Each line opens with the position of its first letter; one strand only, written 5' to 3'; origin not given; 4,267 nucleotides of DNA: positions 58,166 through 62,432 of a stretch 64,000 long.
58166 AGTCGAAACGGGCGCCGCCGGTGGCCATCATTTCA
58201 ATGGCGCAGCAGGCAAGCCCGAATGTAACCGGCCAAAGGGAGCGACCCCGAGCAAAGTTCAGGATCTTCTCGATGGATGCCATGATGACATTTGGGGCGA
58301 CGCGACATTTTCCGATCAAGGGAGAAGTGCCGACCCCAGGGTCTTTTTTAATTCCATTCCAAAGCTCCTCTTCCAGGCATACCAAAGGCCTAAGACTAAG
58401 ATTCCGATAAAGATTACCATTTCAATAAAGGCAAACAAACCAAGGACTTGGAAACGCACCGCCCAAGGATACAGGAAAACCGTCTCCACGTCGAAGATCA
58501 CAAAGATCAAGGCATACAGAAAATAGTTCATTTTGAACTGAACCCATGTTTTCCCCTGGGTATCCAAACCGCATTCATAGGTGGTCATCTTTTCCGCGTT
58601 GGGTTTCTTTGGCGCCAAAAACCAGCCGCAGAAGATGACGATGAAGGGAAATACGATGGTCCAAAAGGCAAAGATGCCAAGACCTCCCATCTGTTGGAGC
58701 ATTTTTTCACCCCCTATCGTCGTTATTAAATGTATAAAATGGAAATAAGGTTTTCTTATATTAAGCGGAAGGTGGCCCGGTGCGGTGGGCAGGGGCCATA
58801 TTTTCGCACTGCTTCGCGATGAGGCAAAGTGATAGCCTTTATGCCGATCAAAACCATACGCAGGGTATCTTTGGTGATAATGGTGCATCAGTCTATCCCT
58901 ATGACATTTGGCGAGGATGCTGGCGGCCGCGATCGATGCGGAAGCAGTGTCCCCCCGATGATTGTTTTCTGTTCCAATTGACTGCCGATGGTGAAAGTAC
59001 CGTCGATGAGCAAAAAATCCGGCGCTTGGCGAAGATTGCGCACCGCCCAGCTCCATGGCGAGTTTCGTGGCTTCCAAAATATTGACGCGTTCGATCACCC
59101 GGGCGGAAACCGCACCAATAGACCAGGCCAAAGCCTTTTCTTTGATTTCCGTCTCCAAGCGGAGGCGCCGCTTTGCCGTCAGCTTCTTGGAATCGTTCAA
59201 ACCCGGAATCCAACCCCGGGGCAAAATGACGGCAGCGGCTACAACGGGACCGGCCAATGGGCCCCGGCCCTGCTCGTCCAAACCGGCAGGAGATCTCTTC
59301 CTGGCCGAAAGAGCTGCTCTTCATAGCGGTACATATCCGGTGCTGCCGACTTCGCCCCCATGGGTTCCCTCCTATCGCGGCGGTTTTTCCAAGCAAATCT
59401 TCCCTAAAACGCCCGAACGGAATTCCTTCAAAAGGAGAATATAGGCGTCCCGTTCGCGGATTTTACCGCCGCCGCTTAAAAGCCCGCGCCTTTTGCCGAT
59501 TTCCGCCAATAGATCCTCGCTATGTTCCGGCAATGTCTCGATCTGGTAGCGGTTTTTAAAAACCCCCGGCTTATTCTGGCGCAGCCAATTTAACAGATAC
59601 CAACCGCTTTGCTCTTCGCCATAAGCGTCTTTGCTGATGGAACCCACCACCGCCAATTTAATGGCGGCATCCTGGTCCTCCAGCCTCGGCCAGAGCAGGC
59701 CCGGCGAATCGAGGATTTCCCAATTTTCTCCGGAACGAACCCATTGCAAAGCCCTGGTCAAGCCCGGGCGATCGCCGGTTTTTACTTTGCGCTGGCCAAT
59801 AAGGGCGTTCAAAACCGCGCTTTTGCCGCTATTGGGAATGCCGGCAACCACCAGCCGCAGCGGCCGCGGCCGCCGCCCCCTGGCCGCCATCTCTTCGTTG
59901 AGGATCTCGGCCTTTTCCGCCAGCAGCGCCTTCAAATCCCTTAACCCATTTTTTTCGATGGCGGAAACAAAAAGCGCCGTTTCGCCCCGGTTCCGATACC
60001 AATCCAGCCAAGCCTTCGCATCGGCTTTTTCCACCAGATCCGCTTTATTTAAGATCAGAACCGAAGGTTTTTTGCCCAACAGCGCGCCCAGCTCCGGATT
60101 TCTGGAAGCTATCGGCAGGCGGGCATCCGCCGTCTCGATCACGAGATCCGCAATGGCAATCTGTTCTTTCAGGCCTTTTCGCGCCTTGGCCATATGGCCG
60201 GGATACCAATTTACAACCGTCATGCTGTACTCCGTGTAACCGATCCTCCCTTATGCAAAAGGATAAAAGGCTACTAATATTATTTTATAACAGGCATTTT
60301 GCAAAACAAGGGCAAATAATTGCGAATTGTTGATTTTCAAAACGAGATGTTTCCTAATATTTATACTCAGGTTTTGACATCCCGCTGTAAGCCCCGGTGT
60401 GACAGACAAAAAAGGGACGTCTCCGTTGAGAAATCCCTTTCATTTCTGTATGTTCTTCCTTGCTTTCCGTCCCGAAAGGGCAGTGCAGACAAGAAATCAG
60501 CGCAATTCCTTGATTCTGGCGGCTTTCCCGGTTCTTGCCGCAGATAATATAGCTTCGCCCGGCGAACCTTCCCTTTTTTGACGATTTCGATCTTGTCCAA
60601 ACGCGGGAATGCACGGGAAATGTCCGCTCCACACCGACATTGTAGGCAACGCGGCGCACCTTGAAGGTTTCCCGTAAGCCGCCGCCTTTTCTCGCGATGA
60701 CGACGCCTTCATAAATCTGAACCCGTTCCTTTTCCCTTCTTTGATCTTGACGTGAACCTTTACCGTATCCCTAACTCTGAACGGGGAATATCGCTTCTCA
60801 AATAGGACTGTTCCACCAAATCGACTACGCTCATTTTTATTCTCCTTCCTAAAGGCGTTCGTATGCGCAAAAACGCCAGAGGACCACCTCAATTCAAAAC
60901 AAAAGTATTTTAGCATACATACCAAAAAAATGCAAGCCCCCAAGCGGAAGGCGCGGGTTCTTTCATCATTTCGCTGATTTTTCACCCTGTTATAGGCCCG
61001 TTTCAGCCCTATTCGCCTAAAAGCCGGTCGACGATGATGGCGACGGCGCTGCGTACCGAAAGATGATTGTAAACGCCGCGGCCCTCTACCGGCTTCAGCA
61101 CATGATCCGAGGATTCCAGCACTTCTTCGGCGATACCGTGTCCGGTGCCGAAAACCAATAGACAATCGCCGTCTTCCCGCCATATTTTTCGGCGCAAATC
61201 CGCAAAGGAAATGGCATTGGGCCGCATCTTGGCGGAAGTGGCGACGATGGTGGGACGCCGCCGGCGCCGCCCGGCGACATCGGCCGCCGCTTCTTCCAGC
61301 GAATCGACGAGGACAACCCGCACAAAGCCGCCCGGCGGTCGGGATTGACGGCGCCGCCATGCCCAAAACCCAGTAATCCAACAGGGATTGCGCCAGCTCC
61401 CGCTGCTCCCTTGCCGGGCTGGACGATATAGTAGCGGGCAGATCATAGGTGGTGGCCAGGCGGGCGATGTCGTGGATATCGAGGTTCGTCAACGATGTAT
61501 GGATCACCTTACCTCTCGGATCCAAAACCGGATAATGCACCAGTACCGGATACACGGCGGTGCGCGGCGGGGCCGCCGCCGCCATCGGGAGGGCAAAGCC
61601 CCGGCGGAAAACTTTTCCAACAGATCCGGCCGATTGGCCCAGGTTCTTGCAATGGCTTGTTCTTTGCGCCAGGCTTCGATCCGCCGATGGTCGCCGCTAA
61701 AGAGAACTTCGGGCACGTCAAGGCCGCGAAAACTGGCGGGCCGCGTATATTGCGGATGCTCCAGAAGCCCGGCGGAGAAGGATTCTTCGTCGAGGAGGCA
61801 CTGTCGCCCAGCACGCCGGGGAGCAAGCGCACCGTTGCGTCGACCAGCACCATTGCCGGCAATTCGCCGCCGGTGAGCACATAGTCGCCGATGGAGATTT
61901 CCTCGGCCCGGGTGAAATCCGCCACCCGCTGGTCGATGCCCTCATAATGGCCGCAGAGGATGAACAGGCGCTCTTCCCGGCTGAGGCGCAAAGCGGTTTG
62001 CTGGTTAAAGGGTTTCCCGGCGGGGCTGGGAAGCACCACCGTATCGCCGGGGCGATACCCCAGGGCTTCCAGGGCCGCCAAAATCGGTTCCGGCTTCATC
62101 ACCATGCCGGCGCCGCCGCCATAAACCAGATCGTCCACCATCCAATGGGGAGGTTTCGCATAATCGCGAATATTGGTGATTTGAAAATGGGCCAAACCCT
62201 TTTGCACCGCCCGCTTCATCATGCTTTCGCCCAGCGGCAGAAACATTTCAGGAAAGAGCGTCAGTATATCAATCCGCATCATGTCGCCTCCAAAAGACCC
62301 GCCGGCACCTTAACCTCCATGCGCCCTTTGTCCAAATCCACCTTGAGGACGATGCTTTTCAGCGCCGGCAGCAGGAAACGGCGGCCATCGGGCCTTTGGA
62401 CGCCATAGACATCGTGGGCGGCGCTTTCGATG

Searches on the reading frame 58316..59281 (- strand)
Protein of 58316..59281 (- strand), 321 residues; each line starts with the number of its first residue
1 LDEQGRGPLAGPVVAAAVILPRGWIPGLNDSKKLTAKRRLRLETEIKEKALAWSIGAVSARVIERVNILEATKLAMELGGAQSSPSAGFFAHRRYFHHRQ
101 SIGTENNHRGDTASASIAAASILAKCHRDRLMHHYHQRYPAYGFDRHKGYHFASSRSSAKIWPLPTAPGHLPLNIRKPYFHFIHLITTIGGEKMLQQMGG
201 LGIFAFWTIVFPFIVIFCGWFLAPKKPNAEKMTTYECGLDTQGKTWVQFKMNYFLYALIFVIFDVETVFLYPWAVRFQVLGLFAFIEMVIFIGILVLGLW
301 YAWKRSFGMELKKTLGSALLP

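Call 24: search_protein_families(library=pfam, proteins=[window:58316-59281:-], max_evalue=0.00001)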
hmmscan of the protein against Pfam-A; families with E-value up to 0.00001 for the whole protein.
window:58316-59281:- (321 aa): 2 families
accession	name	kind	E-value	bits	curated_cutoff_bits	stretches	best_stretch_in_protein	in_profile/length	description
PF00507.24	Oxidored_q4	-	4.4e-34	117.1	23.3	1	213-305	2-94/99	NADH-ubiquinone/plastoquinone oxidoreductase, chain 3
PF01351.25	RNase_HII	-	2.5e-25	90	25.8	1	1-154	3-174/199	Ribonuclease HII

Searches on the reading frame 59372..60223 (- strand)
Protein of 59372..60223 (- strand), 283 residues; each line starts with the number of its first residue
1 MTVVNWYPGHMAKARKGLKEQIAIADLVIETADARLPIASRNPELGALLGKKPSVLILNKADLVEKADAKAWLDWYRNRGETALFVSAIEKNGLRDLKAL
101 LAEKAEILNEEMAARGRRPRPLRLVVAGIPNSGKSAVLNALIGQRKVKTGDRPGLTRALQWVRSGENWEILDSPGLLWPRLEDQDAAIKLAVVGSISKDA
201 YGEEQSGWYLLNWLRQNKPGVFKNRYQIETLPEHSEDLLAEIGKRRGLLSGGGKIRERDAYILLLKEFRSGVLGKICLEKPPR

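Call 24: search_protein_families(library=pfam, proteins=[window:59372-60223:-], max_evalue=0.00001)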
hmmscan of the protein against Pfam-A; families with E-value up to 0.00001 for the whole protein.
window:59372-60223:- (283 aa): 3 families
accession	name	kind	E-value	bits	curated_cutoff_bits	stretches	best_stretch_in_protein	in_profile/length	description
PF01926.29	MMR_HSR1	-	1.5e-13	51.2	21.9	1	124-178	2-58/113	50S ribosome-binding GTPase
PF03193.22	RsgA_GTPase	-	4.4e-08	33.6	30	0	54-108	56-111/174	RsgA GTPase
PF02421.24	FeoB_N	-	2.8e-06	27.4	27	0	124-176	3-57/156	Ferrous iron transport protein B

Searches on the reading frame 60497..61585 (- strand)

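Call 24: search_protein_families(library=pfam, proteins=[window:60497-61585:-], max_evalue=0.00001)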
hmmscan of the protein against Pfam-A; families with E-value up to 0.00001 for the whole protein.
window:60497-61585:- (362 aa): 1 family
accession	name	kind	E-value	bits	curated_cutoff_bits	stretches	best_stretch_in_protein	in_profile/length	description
PF09936.14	Methyltrn_RNA_4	-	8.9e-20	71.7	22.6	1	11-78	2-69/182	SAM-dependent RNA methyltransferase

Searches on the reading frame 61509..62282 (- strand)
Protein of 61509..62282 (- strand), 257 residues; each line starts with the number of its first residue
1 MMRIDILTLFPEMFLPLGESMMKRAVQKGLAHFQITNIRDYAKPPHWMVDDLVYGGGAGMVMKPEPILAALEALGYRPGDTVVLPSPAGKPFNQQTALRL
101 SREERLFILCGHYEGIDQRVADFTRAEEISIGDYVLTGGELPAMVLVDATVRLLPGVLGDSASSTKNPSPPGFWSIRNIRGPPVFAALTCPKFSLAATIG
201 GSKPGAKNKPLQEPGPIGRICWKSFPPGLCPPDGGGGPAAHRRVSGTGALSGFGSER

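Call 24: search_protein_families(library=pfam, proteins=[window:61509-62282:-], max_evalue=0.00001)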
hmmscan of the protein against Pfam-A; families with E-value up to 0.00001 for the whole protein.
window:61509-62282:- (257 aa): 1 family
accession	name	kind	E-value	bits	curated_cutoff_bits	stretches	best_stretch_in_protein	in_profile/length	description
PF01746.26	tRNA_m1G_MT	-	2.6e-38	132.2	27.3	1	22-163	1-139/195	tRNA (Guanine-1)-methyltransferase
